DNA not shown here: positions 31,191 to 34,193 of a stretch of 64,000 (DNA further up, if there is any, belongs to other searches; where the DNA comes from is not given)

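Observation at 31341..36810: Six-gene translationally coupled operon of N-anchored proteins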

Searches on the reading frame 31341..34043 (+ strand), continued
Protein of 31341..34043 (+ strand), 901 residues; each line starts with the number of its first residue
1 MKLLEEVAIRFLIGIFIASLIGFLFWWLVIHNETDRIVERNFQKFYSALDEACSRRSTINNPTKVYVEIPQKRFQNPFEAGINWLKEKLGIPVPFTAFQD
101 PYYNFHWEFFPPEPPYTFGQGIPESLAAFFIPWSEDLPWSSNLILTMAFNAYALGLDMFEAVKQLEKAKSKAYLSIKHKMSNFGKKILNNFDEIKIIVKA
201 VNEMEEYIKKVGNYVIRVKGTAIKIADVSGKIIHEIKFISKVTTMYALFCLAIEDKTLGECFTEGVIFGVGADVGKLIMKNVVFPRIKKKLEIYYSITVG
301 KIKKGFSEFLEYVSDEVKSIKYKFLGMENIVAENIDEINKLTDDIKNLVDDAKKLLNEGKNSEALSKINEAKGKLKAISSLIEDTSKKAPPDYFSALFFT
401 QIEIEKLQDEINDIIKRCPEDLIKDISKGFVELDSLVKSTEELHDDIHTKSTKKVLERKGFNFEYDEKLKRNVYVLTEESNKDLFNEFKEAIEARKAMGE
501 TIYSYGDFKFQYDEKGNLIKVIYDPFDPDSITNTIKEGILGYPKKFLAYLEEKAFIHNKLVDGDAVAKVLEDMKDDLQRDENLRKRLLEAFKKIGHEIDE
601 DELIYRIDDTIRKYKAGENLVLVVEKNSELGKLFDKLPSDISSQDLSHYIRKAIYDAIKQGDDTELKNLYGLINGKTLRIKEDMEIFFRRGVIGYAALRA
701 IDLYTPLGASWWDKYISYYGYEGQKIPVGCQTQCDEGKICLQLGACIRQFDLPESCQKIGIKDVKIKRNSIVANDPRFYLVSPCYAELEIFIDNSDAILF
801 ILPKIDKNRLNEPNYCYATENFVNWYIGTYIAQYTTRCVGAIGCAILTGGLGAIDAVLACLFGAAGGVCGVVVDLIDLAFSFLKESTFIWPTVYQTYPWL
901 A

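Call 38: fold_search(model_id=the predicted structure, library=pdb)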
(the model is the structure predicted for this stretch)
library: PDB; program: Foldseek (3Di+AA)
matches with E <= 10: 602; with E <= 0.001: 0
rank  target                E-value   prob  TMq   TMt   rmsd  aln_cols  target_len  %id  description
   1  8ag6_A                7.2e-02  0.47  0.09  0.09  23.6       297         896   11  human MutSalpha (MSH2/MSH6) binding to DNA with a GT mismatch (released 2023-01-25)
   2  3i9y                  8.8e-02  0.90  0.12  0.40  22.8       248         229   14  Crystal structure of the V. parahaemolyticus histidine kinase sensor TorS sensor domain (released 2009-10-06)
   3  7tvb                  1.3e-01  0.23  0.08  0.12  23.1       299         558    9  Stat5A Core in Complex with AK305 (released 2023-02-15)
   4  8hr5_A                1.5e-01  0.23  0.06  0.12  23.9       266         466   18  Cryo-EM structure of the CnCas12f1-sgRNA-DNA complex (released 2023-09-06)
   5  5vtl                  1.8e-01  0.20  0.06  0.20  25.8       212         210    7  Structure of metacyclic invariant surface protein , Tb427.07.360, from Trypanosoma brucei. (released 2018-08-08)
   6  8d9o                  2.0e-01  0.23  0.06  0.23  16.8       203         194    9  De Novo Photosynthetic Reaction Center Protein in Apo-State (released 2022-09-28)
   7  2o8b_A                2.1e-01  0.30  0.08  0.09  21.4       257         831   12  human MutSalpha (MSH2/MSH6) bound to ADP and a G T mispair (released 2007-06-05)
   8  4e40                  2.3e-01  0.14  0.06  0.18  27.1       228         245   13  The haptoglobin-hemoglobin receptor of Trypanosoma congolense (released 2013-01-16)
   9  9drl_B                2.3e-01  0.09  0.07  0.12  21.6       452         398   14  Cryo-EM structure of the T33-549 tetrahedral cage (released 2025-08-06)
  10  9ei5_A                3.2e-01  0.38  0.11  0.21  26.6       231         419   15  Cryo-EM structure of Apo form of prostaglandin D2 receptor (DP1)-bRIL-Fab complex (released 2025-09-03)
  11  6z0c_D                3.2e-01  0.16  0.06  0.22  16.0       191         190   12  Structure of in silico modelled artificial Maquette-3 protein (released 2021-03-17)
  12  4z35                  3.7e-01  0.23  0.10  0.21  22.7       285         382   14  Crystal Structure of Human Lysophosphatidic Acid Receptor 1 in complex with ONO-9910539 (released 2015-06-03)
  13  8otz_C2               3.7e-01  0.06  0.06  0.10  52.7       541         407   10  48-nm repeat of the native axonemal doublet microtubule from bovine sperm (released 2023-11-22)
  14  9e0h_A                4.1e-01  0.38  0.08  0.35  14.3       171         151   13  De novo calcium channel heptamer, CalC6_3 with DHR extensions. Off target multimerization state (released 2025-10-01)
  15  2y44                  4.4e-01  0.08  0.05  0.17  22.8       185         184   14  Crystal structure of GARP from Trypanosoma congolense (released 2011-03-30)
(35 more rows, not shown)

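Call 45: search_protein_families(library=ncbifam, proteins=[L003:4521-6752:+, window:31341-34043:+], max_evalue=0.1)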
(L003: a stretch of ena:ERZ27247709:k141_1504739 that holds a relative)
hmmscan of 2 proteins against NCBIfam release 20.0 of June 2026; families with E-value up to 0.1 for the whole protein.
L003:4521-6752:+ (744 aa): 20 families
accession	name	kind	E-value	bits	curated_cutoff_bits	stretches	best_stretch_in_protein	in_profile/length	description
NF058587.1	archaellum_moto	equivalog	4.7e-36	124.6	550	1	284-689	115-501/527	archaellum flagellar ATPase motor FlaI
TIGR03819.1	heli_sec_ATPase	hypoth_equivalog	7.8e-35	120.6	373.15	1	288-574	24-297/340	TadA family conjugal transfer-associated ATPase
TIGR02788.1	VirB11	equivalog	5.6e-16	58.4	249.95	2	442-576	138-264/308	P-type DNA transfer ATPase VirB11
TIGR02782.1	TrbB_P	equivalog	5.1e-15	55.5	304.55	1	322-616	17-294/303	P-type conjugative transfer ATPase TrbB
NF010469.0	PRK13894.1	subfamily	2.5e-12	46.8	508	1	351-576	57-266/320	conjugal transfer ATPase TrbB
NF053672.1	bindosome_BasE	exception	3.9e-11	42.4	1000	1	299-599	122-412/512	bindosome assembly system ATPase subunit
NF041000.1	ATPase_ComGA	equivalog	4e-10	39.1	300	1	451-583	131-250/267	competence type IV pilus ATPase ComGA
TIGR01420.1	pilT_fam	subfamily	2.4e-08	33.6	319.1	1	451-576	125-241/343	PilT/PilU family type 4a pilus ATPase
NF010425.0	PRK13851.1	equivalog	8.5e-08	31.4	461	1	442-619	156-325/344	type IV secretion system protein VirB11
NF010407.0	PRK13833.1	subfamily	1.1e-07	31.5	499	1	379-573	78-258/323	conjugal transfer protein TrbB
NF010475.0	PRK13900.1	equivalog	2.7e-06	26.7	389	1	446-565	158-270/333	type IV secretion system ATPase VirB11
TIGR02533.1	type_II_gspE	equivalog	7.5e-06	24.9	630.25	1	429-575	224-357/486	type II secretion system ATPase GspE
TIGR02525.1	plasmid_TraJ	equivalog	3e-05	23.1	368.3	1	452-605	153-306/372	plasmid transfer ATPase TraJ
NF007755.0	PRK10436.1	equivalog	7.2e-05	21.6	617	1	450-573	221-331/465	type II secretion system protein GspE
TIGR02538.1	type_IV_pilB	equivalog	0.001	17.8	675.65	1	450-576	318-431/564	type IV-A pilus assembly ATPase PilB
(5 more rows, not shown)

window:31341-34043:+ (901 aa): 1 family
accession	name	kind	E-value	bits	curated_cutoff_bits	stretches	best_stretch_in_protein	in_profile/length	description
NF005392.0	PRK06937.1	equivalog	0.083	12.2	159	0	185-223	104-142/209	HrpE/YscL family type III secretion apparatus protein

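Call 57: search_protein_representatives(alignment_id=A1)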
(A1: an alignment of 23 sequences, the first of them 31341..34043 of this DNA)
Query: 23 sequences, 897 profile positions. Proteins with E-value up to 0.001 (for the whole library): 264; up to 1e-10: 48; up to 1e-30: 28. The best 150 are listed.
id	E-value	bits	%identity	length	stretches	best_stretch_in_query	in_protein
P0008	0.0e+00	1159.6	-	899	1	1-895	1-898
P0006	0.0e+00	1114.7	-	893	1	1-896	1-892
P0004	0.0e+00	1102.4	-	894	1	2-893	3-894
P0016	0.0e+00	1040.6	-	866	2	199-896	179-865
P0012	0.0e+00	1013.2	-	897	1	1-896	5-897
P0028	1.3e-292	989.7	-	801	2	439-896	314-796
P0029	2.7e-205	700.7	-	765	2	430-896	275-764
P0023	3.1e-200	684.0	-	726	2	456-895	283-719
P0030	3.3e-174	597.9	-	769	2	423-888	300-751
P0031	2.5e-156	538.7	-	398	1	484-893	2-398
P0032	1.4e-143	496.6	-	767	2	434-895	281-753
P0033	1.8e-138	479.7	-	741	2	479-893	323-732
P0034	8.9e-126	437.6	-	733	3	509-889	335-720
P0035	1.1e-125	437.3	-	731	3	428-892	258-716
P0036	1.4e-120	420.4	-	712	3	519-885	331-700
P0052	1.1e-19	86.6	-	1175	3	12-228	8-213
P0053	2.3e-19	85.6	-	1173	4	12-172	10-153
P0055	2.0e-12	62.5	-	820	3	766-842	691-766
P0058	1.0e-11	60.2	-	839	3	765-884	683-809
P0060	1.4e-11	59.8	-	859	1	764-846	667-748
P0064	2.9e-11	58.8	-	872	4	765-836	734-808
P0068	9.4e-11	57.0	-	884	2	766-883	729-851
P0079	8.9e-10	53.8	-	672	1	16-159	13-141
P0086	4.4e-09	51.5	-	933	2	12-124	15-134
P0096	3.8e-08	48.4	-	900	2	11-162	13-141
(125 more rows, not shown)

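Call 58: search_protein_families(library=pfam, proteins=[P0055, P0058, P0060, P0064, P0068, P0052, P0053, P0079, P0096, P0086], max_evalue=0.01)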
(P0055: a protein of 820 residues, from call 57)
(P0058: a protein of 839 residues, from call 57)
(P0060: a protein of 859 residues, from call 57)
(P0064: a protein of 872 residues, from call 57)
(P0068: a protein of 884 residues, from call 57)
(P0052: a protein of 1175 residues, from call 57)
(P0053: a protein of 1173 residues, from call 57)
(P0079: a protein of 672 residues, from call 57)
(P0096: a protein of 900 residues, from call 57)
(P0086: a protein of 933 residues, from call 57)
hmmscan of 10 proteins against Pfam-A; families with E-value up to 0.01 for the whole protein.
P0055 (820 aa): 0 families

P0058 (839 aa): 0 families

P0060 (859 aa): 0 families

P0064 (872 aa): 0 families

P0068 (884 aa): 0 families

P0052 (1175 aa): 0 families

P0053 (1173 aa): 0 families

P0079 (672 aa): 0 families

P0096 (900 aa): 0 families

P0086 (933 aa): 0 families
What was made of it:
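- Tried and rejected: Pfam scan of distant G1-superfamily members: no domains (call 58).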

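Call 60: find_encoding_contigs(protein=P0068, flank=10000, max_places=2)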
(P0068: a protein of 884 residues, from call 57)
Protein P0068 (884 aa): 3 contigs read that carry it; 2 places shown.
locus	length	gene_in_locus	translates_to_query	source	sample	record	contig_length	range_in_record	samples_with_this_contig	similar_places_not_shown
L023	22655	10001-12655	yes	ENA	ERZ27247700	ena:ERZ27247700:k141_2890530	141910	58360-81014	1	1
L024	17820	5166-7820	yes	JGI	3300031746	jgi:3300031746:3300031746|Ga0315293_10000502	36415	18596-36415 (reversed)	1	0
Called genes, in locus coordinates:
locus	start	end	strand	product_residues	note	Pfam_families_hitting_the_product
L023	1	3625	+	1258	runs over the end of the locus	-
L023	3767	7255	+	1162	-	-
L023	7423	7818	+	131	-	-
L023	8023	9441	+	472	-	-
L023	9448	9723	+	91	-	-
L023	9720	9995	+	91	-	-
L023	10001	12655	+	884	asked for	-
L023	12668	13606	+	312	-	-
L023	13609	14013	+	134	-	-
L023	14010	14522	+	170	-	-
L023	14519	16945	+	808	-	PF13385:Laminin_G_3, PF00112:Peptidase_C1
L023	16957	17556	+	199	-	PF03891:DUF333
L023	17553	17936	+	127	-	-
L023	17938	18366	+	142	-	-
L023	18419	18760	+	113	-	-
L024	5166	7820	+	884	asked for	-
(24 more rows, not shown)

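Call 68: find_related_loci(query=A1, collection=viral_contigs, flank=5000)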
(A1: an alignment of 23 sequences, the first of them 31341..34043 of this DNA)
Query A1 (901 aa) in viral_contigs; peptide patterns used: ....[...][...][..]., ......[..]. (x = any residue, [..] = any of these).
No stretch of DNA in the collection matches any of the patterns.

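Call 86: search_protein_families(library=phrogs, proteins=[window:31341-34043:+], max_evalue=0.01)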
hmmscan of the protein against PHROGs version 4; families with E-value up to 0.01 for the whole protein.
window:31341-34043:+ (901 aa): 0 families
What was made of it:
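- There are no PHROGs hits (call 86) and no match in 2.9 million viral contigs (call 68).
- Tried and rejected: Viral or mobile origin: no PHROGs hits and no viral-contig match (calls 68, 86).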

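Call 87: find_encoding_contigs(protein=P0052, flank=10000, max_places=1)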
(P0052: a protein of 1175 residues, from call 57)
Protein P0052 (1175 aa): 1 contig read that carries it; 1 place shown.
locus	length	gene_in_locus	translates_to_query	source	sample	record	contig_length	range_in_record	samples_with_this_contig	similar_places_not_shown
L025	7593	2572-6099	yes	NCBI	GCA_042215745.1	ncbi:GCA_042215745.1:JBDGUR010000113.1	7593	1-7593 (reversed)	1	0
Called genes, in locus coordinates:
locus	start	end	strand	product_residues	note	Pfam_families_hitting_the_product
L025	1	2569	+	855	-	?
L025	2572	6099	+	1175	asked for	-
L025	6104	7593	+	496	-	?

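Call 88: find_encoding_contigs(protein=P0096, flank=10000, max_places=1)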
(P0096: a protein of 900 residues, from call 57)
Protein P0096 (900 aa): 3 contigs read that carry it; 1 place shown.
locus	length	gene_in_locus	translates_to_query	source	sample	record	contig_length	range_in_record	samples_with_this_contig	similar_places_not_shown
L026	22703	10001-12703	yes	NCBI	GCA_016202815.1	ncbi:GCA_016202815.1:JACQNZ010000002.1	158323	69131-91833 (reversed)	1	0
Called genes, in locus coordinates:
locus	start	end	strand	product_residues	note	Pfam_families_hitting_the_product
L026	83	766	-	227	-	-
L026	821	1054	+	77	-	-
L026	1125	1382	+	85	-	-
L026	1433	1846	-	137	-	-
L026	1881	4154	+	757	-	PF00437:T2SSE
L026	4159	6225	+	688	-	-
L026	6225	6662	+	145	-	-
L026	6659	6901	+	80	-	-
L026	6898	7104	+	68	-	-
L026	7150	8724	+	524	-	-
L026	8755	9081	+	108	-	-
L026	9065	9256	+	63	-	-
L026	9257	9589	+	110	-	-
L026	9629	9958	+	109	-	-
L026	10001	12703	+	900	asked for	-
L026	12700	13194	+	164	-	-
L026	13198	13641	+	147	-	-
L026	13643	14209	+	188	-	-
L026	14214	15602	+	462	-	-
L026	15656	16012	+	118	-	-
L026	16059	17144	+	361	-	-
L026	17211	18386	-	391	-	PF01676:Metalloenzyme, PF10143:PhosphMutase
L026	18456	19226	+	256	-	PF07934:OGG_N (weak)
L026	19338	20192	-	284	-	-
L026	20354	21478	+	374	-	PF12323:HTH_OrfB_IS605, PF01385:OrfB_IS605, PF07282:Cas12f1-like_TNB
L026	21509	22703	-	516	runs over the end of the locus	PF02885:Glycos_trans_3N, PF00591:Glycos_transf_3, PF07831:PYNP_C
